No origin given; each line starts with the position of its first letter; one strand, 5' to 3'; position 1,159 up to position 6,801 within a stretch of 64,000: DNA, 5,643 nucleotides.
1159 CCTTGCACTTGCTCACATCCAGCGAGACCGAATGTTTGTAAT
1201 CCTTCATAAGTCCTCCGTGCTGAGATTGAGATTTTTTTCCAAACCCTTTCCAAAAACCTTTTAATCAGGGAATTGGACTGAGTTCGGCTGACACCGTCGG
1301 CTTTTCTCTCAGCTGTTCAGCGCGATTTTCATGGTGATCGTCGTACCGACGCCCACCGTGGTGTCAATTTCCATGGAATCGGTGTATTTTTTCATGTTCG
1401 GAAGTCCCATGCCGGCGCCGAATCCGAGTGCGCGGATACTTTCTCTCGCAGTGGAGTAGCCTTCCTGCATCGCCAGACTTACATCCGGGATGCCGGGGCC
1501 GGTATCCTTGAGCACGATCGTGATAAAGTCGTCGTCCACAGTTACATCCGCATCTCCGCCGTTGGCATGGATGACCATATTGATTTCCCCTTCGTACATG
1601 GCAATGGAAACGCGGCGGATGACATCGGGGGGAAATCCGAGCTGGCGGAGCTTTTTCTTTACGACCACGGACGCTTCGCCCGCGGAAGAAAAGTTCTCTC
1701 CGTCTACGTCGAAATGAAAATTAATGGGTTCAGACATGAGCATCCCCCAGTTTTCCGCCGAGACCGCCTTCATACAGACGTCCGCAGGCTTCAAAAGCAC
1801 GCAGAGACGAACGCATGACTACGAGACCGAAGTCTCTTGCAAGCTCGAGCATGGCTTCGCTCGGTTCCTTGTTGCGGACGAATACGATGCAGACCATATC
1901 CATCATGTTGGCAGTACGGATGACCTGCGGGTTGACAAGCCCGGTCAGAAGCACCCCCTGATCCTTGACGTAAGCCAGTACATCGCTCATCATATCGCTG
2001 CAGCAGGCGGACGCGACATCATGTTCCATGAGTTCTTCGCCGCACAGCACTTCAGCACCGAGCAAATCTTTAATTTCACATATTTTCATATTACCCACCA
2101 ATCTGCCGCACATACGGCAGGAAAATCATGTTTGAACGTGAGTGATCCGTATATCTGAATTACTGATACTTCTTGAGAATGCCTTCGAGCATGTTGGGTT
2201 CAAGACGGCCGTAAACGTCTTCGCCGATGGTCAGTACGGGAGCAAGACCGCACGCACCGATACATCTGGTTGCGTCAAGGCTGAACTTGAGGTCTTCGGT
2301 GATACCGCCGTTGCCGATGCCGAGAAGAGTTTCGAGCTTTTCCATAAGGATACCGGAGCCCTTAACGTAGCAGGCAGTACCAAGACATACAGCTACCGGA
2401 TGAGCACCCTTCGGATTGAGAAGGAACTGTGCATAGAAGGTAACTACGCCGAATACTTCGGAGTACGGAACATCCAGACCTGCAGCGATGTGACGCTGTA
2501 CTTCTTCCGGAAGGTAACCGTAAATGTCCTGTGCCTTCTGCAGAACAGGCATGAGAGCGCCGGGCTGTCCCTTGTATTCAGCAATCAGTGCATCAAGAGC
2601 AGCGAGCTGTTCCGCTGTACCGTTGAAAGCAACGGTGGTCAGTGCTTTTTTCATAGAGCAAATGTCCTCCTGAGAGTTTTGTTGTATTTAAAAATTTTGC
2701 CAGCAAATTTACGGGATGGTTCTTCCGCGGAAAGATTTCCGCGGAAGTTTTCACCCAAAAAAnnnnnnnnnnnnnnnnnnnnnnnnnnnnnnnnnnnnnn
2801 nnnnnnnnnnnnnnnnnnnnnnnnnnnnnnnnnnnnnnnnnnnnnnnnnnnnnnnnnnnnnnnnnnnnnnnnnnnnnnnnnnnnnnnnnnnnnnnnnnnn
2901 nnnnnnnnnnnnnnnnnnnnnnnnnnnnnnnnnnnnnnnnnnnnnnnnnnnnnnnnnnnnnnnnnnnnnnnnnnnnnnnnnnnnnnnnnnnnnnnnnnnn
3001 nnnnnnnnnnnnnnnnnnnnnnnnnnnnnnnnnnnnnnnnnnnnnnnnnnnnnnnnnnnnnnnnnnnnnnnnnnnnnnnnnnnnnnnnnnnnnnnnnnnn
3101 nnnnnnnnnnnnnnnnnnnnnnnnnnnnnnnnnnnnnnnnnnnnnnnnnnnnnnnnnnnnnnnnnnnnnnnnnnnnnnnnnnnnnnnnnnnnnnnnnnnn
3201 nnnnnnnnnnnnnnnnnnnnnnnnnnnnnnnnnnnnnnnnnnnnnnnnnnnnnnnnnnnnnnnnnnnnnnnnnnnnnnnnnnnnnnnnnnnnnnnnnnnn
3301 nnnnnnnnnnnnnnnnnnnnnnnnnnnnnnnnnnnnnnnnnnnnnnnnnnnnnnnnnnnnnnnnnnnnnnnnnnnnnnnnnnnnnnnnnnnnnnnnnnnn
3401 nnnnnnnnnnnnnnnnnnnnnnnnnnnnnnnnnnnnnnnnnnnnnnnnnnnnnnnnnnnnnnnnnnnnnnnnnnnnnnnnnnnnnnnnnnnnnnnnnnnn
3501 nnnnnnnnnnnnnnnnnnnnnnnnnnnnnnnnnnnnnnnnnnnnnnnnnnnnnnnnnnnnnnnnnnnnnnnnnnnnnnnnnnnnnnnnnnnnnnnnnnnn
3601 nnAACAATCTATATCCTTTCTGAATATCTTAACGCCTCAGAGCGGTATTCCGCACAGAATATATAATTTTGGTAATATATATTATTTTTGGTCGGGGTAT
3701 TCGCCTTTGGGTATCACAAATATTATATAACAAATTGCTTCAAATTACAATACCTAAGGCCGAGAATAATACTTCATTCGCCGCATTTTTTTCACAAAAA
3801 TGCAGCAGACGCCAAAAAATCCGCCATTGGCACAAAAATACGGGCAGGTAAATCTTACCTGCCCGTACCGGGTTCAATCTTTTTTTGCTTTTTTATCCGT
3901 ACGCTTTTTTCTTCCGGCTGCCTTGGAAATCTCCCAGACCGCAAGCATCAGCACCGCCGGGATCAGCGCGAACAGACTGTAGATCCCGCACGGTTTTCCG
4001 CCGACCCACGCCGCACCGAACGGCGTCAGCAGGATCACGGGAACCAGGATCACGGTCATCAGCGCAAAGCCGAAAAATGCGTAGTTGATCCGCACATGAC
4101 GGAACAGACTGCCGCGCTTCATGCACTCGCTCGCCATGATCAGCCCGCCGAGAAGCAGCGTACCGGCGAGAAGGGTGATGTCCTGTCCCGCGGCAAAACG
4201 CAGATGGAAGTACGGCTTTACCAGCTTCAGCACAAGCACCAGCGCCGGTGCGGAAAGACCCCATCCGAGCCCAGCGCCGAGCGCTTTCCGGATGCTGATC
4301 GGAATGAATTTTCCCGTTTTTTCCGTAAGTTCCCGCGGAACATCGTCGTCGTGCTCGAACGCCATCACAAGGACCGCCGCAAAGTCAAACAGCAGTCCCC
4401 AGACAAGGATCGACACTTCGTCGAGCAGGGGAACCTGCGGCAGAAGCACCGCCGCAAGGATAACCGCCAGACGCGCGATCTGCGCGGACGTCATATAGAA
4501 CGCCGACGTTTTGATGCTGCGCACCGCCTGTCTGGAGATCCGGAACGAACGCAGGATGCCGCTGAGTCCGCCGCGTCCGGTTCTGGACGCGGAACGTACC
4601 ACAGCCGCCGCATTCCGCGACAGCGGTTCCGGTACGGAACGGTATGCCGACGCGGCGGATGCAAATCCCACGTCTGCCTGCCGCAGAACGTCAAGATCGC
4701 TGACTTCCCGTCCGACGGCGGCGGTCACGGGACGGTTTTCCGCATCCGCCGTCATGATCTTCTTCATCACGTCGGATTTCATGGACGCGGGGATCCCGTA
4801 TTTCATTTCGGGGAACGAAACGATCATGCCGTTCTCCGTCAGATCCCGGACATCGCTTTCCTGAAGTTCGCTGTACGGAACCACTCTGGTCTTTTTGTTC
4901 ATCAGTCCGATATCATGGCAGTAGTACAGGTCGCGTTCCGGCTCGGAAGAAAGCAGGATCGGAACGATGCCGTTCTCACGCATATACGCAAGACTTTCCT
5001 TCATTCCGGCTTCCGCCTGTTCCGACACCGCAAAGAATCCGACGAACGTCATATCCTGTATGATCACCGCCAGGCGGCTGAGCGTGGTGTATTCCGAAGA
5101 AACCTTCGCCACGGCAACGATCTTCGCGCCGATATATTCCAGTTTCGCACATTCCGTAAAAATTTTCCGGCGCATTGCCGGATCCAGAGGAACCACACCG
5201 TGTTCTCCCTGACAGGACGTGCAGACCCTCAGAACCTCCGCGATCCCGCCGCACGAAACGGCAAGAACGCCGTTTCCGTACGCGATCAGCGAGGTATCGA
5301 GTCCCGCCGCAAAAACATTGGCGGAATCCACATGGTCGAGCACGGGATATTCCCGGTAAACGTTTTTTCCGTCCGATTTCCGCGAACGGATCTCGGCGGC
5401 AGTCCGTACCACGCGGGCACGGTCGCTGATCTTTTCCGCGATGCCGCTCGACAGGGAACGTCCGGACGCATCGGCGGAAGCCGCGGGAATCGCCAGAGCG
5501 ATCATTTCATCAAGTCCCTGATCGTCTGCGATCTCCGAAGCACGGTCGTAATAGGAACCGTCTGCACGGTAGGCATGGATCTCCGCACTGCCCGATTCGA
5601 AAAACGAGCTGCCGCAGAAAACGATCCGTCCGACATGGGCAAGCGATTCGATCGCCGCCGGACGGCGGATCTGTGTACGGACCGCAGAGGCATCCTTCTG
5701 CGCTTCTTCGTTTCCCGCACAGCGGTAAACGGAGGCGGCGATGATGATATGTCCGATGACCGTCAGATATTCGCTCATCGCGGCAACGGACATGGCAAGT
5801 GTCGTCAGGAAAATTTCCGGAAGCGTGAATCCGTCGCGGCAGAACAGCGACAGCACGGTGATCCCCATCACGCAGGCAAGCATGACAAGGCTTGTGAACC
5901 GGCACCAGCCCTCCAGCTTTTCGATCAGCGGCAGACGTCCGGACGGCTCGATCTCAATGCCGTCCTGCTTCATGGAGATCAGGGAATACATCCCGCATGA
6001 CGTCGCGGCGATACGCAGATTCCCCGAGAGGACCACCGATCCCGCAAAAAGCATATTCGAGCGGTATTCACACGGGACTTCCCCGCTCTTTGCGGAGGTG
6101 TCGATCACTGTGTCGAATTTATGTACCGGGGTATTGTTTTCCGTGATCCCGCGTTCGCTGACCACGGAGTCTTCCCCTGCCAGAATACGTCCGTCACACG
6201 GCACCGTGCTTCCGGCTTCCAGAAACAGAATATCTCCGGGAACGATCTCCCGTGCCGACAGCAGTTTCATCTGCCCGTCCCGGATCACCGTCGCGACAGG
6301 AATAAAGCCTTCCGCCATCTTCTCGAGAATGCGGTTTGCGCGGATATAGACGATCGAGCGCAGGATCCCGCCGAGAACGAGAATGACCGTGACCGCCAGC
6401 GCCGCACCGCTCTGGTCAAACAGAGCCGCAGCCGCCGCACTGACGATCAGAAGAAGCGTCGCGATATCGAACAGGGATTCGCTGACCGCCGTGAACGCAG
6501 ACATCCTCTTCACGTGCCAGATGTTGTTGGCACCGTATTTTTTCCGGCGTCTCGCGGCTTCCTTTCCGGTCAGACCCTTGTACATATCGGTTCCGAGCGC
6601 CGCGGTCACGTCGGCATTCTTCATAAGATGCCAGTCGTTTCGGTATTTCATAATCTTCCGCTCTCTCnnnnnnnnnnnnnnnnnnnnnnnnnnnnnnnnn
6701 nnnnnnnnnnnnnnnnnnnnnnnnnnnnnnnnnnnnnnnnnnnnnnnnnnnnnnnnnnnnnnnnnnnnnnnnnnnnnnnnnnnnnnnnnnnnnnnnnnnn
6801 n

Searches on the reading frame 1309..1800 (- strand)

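Call 33: search_protein_families(library=pfam, proteins=[window:1309-1800:-])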
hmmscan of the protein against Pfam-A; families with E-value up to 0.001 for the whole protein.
window:1309-1800:- (163 aa): 2 families
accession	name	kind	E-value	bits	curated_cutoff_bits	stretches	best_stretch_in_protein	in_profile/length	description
PF13581.12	HATPase_c_2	-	8.3e-12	45.7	27.4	1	41-158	9-126/127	Histidine kinase-like ATPase domain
PF02518.31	HATPase_c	-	2.3e-11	44.6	26.4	1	74-161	16-109/111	Histidine kinase-, DNA gyrase B-, and HSP90-like ATPase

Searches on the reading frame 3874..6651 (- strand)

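Call 62: search_protein_families(library=pfam, proteins=[window:3874-6651:-], max_evalue=0.00001)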
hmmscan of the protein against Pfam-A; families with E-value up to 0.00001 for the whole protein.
window:3874-6651:- (925 aa): 2 families
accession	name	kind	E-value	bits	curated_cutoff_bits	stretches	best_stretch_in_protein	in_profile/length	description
PF00122.25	E1-E2_ATPase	-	9.2e-27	94.2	28.1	1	118-313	5-180/181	E1-E2 ATPase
PF00690.31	Cation_ATPase_N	-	6.1e-12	45.5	20.4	1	7-73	1-67/69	Cation transporter/ATPase, N-terminus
